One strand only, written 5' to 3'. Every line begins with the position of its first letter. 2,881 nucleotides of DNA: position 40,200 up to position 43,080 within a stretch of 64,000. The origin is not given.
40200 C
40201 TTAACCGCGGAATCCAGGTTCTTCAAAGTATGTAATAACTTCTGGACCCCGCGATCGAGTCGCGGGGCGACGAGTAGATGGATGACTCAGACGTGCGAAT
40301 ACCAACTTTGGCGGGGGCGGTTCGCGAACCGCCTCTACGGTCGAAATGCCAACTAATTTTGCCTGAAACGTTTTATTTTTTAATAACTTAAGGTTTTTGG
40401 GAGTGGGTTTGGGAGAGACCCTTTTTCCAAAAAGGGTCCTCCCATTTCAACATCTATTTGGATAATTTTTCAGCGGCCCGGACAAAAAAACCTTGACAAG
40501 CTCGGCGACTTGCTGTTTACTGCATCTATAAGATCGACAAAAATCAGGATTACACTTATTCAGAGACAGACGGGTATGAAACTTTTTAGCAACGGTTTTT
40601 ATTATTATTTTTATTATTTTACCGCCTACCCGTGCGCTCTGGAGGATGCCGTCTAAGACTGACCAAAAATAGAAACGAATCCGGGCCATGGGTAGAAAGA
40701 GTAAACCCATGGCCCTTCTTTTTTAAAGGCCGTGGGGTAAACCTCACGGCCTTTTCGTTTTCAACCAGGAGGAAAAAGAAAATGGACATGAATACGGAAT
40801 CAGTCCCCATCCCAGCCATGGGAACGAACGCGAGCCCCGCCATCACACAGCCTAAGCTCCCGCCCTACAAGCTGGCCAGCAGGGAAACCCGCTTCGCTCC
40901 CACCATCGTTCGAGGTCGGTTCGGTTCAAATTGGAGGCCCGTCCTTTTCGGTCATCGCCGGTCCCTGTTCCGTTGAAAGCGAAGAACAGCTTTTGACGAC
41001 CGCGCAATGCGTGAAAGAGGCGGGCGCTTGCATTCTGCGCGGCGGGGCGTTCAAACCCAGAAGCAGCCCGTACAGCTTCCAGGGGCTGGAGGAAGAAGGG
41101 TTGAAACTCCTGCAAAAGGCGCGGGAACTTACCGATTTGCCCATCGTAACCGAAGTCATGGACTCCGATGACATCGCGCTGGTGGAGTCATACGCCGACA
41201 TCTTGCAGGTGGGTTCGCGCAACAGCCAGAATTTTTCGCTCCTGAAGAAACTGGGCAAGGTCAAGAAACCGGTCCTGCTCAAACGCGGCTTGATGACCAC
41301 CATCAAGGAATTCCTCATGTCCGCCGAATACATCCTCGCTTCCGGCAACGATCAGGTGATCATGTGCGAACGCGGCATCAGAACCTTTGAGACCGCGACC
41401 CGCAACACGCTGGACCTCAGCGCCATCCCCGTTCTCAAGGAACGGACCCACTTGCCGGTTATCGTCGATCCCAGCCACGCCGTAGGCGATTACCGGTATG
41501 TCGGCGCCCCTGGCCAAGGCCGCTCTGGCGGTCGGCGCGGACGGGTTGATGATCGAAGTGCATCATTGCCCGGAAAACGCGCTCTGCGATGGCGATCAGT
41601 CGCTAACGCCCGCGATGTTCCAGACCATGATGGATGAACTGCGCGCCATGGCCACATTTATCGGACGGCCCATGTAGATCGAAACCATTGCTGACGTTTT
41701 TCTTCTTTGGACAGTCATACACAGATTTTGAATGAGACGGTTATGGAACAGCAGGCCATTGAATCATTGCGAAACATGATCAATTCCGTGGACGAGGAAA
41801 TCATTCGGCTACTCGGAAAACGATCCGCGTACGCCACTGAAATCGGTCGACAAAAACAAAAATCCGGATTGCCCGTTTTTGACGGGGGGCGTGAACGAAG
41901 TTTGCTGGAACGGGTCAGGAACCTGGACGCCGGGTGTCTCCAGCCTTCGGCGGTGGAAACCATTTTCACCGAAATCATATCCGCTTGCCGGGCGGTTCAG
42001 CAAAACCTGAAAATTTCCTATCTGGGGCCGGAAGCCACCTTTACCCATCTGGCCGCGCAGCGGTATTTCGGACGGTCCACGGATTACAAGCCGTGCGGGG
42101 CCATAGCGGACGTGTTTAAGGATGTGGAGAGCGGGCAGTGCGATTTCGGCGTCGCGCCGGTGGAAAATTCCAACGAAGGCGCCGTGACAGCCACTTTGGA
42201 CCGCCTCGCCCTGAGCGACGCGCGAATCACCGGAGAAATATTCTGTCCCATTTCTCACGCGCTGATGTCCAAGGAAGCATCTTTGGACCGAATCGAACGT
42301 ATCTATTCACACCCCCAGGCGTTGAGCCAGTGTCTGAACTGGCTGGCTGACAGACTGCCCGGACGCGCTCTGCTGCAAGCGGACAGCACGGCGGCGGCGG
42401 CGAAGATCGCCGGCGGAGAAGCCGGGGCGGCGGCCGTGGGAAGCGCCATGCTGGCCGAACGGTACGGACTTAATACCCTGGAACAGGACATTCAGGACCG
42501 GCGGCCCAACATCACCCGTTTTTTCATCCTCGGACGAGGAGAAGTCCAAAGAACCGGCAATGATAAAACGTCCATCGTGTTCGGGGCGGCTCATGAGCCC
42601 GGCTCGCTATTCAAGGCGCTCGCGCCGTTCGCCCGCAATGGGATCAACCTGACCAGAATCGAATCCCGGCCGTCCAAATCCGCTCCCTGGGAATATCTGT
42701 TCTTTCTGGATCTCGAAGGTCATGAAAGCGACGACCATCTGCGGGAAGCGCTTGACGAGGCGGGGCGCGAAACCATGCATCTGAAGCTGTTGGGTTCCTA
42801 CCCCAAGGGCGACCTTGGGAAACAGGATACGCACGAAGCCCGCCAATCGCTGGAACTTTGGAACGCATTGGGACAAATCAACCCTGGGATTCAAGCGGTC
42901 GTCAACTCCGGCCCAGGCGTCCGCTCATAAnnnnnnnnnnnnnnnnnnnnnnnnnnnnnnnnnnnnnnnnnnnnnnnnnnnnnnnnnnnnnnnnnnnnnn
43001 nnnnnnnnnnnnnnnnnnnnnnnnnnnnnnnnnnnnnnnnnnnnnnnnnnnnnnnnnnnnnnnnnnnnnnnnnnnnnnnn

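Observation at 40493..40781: Third aromatic leader peptide (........) with terminator pair in front of the second DAHP synthase-pheA-tyrA module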

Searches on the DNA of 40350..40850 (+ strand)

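Call 36: search_rna_families(source=window, start=40350, end=40850, threshold=evalue, max_evalue=10)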
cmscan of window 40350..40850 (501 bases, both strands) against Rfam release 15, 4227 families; matches with E-value up to 10: 11.
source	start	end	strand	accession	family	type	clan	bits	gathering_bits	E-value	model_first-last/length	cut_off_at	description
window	40362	40403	+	RF03474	mir-4766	Gene; miRNA;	-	20.6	72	0.2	1-56/56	no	mir-4766 microRNA precursor family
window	40677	40755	+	RF02728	HrrF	Gene; sRNA;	-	19.3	77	0.61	1-116/116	no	Haemophilus regulatory RNA responsive to iron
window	40409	40445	-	RF03360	mir-3156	Gene; miRNA;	-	16.3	76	2.6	1-77/77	no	mir-3156 microRNA precursor family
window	40722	40784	+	RF02934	caiA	Gene; sRNA;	-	16.1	55.5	5.8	1-78/78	no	caiA RNA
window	40668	40727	-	RF00997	mir-942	Gene; miRNA;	-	15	100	6.5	1-86/86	no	mir-942 microRNA precursor family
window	40710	40753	-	RF01100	PK-BYV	Cis-reg;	-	13.5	50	4.7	1-40/40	no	3'-terminal pseudoknot in BYV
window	40408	40446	-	RF01022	mir-611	Gene; miRNA;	-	13.5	90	7.8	1-65/65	no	mir-611 microRNA precursor family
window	40574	40628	-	RF02849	Ysr197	Gene; sRNA;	-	11.5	167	2.1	1-254/254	no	Yersinia sRNA 197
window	40408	40472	-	RF00516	ylbH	Cis-reg; leader;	-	11.4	50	7.8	1-122/122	no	ylbH leader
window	40405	40421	-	RF00503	RNAIII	Gene;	-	10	47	6.8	480-496/504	no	RNAIII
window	40725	40754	+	RF02744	Rev39_5p_UTR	Cis-reg;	-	8.1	88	7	196-226/300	no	Soft rot Enterobacteriaceae Rev 39 5'UTR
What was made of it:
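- On Rfam Phe_leader and other curated amino-acid leader families: No leader family appears at E<=10 in 40350-40850 (call 36).
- Tried and rejected: Region 40350-40850 at E<=10 gave only chance-level miRNA and sRNA matches (call 36).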

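Call 67: search_dna_similar(query=window:40480-40790:+, collection=plasmids, mode=distant, max_rows=5)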
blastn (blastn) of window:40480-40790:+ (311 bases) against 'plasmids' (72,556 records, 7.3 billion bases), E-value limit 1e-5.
No match.
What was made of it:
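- Tried and rejected: The leader region against the plasmid collection gave no match (call 67).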

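Call 70: build_rna_model(alignment_id=A2, structure=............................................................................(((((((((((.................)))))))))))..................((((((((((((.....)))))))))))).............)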
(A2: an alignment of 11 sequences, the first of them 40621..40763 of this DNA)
Model R1 built from alignment A2 (11 sequences, 175 columns); structure: as given.
model positions 151; base pairs 22; branch points 1; effective number of sequences 3.98; information 0.59 bits per position. Calibrated on 0.2 Mb of random sequence (short: E-values are rough).
structure used (alignment columns):
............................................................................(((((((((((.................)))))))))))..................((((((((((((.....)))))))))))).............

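Call 72: search_with_rna_model(model_id=R1, sources=[window, L002, L003, L004, L005, L006, L007, L008, L009, L010, L011, L012, L013, L014, L015, L016, L017, L018, L019, L020, L021, L022, L023, L024, L025, L026, L027, L028, L029, L030, L031, L032, L033, L034, L035, L036, L037, L038, L039, L040, L041, L042, L043, L044, L045, L046, L047, L048, L049, L050, L051, L052, L053, L054, L055, L056, L057, L058, L059, L060, L061, L062, L063, L064, L065, L066, L067, L068, L069, L070, L071, L072, L073, L074, L075, L076, L077, L078, L079, L080, L081, L082, L084, L085, L086, L087, L088, L089, L091, L092, L093, L094, L095, L096], max_evalue=1)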
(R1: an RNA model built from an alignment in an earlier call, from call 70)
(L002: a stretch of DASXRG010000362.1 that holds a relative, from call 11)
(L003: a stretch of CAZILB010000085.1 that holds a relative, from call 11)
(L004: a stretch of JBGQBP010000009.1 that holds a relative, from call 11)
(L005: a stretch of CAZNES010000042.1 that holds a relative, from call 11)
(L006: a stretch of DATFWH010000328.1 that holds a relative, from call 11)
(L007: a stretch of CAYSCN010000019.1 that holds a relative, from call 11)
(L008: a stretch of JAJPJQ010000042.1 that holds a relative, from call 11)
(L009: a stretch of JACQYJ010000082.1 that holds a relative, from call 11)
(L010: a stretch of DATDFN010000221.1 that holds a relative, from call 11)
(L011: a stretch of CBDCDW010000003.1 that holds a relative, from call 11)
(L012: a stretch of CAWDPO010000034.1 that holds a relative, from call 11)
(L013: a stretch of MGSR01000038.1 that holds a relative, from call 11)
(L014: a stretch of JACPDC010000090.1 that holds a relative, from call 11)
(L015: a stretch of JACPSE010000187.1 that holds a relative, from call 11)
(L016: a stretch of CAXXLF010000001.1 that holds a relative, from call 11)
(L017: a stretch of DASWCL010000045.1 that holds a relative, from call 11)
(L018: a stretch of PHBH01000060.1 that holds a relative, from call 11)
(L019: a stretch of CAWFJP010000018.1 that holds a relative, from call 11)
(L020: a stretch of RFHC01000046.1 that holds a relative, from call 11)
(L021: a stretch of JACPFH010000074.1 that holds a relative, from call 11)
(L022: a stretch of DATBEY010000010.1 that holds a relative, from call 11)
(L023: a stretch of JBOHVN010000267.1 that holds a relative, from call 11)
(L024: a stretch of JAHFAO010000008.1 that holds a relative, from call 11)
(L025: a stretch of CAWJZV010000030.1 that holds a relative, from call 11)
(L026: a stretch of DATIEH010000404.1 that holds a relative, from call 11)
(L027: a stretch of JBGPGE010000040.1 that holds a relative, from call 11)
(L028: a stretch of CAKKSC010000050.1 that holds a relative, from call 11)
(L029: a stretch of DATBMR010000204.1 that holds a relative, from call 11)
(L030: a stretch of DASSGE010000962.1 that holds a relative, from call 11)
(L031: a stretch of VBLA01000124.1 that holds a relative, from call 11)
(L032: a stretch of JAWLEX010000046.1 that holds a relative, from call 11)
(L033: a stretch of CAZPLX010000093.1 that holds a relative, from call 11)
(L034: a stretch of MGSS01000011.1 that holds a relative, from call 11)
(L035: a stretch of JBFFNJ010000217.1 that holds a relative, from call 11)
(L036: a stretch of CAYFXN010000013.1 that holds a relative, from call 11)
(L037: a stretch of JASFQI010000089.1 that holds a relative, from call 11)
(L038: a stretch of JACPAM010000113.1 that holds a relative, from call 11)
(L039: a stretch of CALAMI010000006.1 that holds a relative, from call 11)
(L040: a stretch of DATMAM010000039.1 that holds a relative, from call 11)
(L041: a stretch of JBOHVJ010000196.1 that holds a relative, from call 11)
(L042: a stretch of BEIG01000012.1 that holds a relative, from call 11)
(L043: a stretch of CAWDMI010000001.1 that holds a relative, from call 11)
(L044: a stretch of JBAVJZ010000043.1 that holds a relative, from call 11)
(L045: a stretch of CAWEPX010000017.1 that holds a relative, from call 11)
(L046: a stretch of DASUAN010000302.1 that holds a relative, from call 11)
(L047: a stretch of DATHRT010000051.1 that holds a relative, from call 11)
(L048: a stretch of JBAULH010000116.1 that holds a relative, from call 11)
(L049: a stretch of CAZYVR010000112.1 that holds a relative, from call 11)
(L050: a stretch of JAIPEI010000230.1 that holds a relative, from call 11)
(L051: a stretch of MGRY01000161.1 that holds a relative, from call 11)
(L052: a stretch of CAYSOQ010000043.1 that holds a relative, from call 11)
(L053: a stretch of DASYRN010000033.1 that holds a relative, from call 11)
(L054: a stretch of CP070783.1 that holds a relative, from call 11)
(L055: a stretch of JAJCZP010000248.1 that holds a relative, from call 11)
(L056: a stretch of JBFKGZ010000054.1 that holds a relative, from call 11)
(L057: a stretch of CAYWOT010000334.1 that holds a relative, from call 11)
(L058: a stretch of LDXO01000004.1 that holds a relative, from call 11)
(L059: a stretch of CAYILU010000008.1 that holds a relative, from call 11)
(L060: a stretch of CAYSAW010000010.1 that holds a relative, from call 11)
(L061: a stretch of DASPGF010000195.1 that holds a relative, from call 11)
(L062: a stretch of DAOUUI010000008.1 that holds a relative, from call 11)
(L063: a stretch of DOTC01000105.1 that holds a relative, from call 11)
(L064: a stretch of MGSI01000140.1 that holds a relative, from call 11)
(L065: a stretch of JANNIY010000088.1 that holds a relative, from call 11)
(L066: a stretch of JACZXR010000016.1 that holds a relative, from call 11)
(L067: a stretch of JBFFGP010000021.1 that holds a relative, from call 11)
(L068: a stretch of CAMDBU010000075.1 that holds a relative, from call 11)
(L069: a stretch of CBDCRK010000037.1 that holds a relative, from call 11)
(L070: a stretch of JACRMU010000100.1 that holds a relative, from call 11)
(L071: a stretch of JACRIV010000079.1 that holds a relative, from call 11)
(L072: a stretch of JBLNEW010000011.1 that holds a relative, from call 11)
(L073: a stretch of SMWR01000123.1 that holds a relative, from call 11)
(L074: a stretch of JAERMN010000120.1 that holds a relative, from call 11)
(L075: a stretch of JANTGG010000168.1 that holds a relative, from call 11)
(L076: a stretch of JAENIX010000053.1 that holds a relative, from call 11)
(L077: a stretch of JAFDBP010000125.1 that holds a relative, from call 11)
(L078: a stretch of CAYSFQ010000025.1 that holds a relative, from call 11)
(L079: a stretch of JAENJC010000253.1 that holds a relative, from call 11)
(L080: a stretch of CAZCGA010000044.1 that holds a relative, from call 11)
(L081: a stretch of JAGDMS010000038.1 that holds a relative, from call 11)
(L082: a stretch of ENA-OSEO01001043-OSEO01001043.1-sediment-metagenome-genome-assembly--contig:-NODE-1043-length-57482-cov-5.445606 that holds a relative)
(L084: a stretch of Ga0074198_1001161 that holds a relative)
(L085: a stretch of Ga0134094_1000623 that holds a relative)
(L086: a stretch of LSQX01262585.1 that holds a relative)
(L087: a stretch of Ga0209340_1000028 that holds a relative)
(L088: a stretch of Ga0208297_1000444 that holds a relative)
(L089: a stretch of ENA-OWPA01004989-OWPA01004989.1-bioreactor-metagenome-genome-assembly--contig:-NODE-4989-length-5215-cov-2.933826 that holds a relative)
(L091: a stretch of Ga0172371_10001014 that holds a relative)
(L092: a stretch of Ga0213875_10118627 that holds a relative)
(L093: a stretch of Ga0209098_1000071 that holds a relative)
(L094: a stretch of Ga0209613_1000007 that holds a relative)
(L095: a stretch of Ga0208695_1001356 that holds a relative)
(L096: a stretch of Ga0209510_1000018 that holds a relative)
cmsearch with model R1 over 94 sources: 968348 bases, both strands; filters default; matches with E-value up to 1: 20.
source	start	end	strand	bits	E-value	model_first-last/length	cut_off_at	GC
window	40617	40764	+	124.2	1.2e-28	1-151/151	no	0.49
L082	2845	2984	+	120.2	1.1e-27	1-151/151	no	0.47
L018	3721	3873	+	86.1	4e-19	1-151/151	no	0.54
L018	12911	13061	+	63.7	1.6e-13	1-151/151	no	0.54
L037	186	327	+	34.3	3.5e-06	1-151/151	no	0.51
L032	2461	2565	+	32.3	1.1e-05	1-151/151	no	0.62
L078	4892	5019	+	31.9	1.4e-05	1-151/151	no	0.39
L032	273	431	-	29.4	6.1e-05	1-151/151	no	0.55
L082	2895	2987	-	28.5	0.0001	49-151/151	no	0.47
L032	653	768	+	28.2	0.00012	1-151/151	no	0.51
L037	2095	2218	+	27.4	0.00019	1-151/151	no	0.58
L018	12967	13055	-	21.4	0.0062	60-151/151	no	0.52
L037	216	333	-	21.3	0.0066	1-151/151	no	0.51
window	40664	40745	-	19.3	0.02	27-151/151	no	0.46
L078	4948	4979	-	18.4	0.035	66-98/151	no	0.62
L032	694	800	-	17.4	0.061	1-151/151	no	0.55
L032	280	313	+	16.7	0.091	110-140/151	no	0.59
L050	538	665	+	16.6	0.098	1-151/151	no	0.64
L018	3783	3817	-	13.7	0.53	66-98/151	no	0.46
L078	3066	3195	+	13.1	0.74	1-151/151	no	0.38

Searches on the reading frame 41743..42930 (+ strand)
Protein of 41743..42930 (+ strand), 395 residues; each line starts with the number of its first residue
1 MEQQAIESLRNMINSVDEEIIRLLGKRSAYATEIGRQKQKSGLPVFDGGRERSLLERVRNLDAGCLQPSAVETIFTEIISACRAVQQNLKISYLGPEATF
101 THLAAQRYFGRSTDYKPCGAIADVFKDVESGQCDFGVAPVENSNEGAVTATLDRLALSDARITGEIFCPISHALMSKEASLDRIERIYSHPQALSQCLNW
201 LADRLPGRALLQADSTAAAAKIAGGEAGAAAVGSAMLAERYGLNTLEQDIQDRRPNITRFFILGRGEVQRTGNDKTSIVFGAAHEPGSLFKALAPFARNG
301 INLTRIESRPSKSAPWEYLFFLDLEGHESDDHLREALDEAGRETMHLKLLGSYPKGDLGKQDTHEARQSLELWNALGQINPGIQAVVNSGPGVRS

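Call 10: find_encoding_contigs(protein=window:41743-42930:+, flank=10000, max_places=6)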
Protein window:41743-42930:+ (395 aa): 1 contig read that carries it; 1 place shown.
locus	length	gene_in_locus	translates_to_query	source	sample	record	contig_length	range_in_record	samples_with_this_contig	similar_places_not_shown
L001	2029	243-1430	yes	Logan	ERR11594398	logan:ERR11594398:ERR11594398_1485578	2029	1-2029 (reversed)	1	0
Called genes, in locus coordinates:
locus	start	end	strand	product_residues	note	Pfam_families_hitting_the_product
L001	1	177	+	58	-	?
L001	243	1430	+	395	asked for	PF01817:CM_2, PF00800:PDT, PF01842:ACT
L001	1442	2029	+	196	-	?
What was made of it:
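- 41743..42930 (+): pheA: chorismate mutase / prephenate dehydratase (P-protein), intact. Pfam CM_2, PDT and ACT hit the identical protein (call 10).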

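Call 11: find_related_loci(query=window:41743-42840:+, collection=genome_contigs, flank=6000)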
Query window:41743-42840:+ (366 aa) in genome_contigs; peptide patterns used: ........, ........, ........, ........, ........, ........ (x = any residue, [..] = any of these).
398 stretches matched a pattern; 305 encode a relative of the query (tblastn E <= 1e-3); the best 80 are kept; 80 distinct loci.
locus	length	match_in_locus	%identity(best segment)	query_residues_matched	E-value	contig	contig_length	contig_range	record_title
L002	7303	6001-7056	46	3-354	1e-104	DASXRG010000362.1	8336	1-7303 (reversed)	MAG TPA_asm: Candidatus Binatia bacterium isolate SMAG_U4633 k141_1347790, whole genome shotgun sequence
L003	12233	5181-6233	45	6-356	8e-104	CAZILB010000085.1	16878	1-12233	MAG TPA_asm: uncultured Syntrophobacter sp. isolate SRP217488_co1_161 genome assembly, contig: NODE_2204_length_16878_co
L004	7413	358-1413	45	3-354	6e-104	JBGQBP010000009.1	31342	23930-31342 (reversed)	MAG: Candidatus Binatia bacterium isolate OBJ2_061818_110_61 k141_709061_length_31342_cov_41.7612, whole genome shotgun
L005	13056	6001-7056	45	3-354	9e-104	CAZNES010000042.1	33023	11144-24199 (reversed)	MAG TPA_asm: uncultured Syntrophobacteraceae bacterium isolate SRP119689_co1_315 genome assembly, contig: NODE_1649_leng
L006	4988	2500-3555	43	3-354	5e-103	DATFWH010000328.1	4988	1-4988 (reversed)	MAG TPA_asm: Candidatus Binatia bacterium isolate SMAG_U9485 k141_3675799, whole genome shotgun sequence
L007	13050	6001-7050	45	6-355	5e-102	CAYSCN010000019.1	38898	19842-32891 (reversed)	MAG TPA_asm: uncultured bacterium isolate SRP216583_co2_128 genome assembly, contig: NODE_529_length_38898_cov_25.689185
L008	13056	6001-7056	43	3-354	5e-102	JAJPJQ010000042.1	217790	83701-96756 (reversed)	MAG: Proteobacteria bacterium isolate Centralia_MAG_52 k107_6163925, whole genome shotgun sequence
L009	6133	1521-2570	42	6-355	3e-101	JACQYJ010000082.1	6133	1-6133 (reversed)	MAG: Deltaproteobacteria bacterium isolate NC_groundwater_1538_Pr4_S-0.65um_48_7 SR1-18-Sp65_coassembly_scaffold_190792,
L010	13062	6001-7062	43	3-356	4e-101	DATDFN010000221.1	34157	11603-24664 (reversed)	MAG TPA_asm: Candidatus Binatia bacterium isolate SMAG_U227 k141_489362, whole genome shotgun sequence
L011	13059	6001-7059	43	4-356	1e-100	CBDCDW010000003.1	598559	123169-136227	MAG: uncultured Candidatus Binatia bacterium isolate 9a2c71a9-8664-4bc0-91de-9535c4cbd7a1 genome assembly, contig: conti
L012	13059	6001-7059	44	4-356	4e-100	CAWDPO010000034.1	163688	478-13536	MAG: uncultured delta proteobacterium isolate MFD04850.bin.2.104 genome assembly, contig: contig_77862, whole genome sho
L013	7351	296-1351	45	3-354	5e-100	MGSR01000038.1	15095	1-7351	MAG: Deltaproteobacteria bacterium RIFCSPLOWO2_12_FULL_60_16 rifcsplowo2_12_scaffold_16611, whole genome shotgun sequenc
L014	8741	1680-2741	45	3-356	4e-100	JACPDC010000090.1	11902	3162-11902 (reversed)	MAG: Deltaproteobacteria bacterium isolate NC_groundwater_299_Ag_B-0.1um_60_15 S7_GD2017_3_B1_scaffold_2446, whole genom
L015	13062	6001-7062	45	3-356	1e-99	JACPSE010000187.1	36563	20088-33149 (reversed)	MAG: Deltaproteobacteria bacterium isolate NC_groundwater_697_Ag_S-0.2um_55_12 S36_SO-2_scaffold_539319, whole genome sh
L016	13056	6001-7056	44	5-356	3e-99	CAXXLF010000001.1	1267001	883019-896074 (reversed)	MAG: Candidatus Binatia bacterium isolate 50cad74d-8dc2-4fe2-a9fc-fc20900c681e genome assembly, contig: contig_1, whole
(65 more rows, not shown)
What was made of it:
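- Tried and rejected: GTDB species representatives with pheA (call 11).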
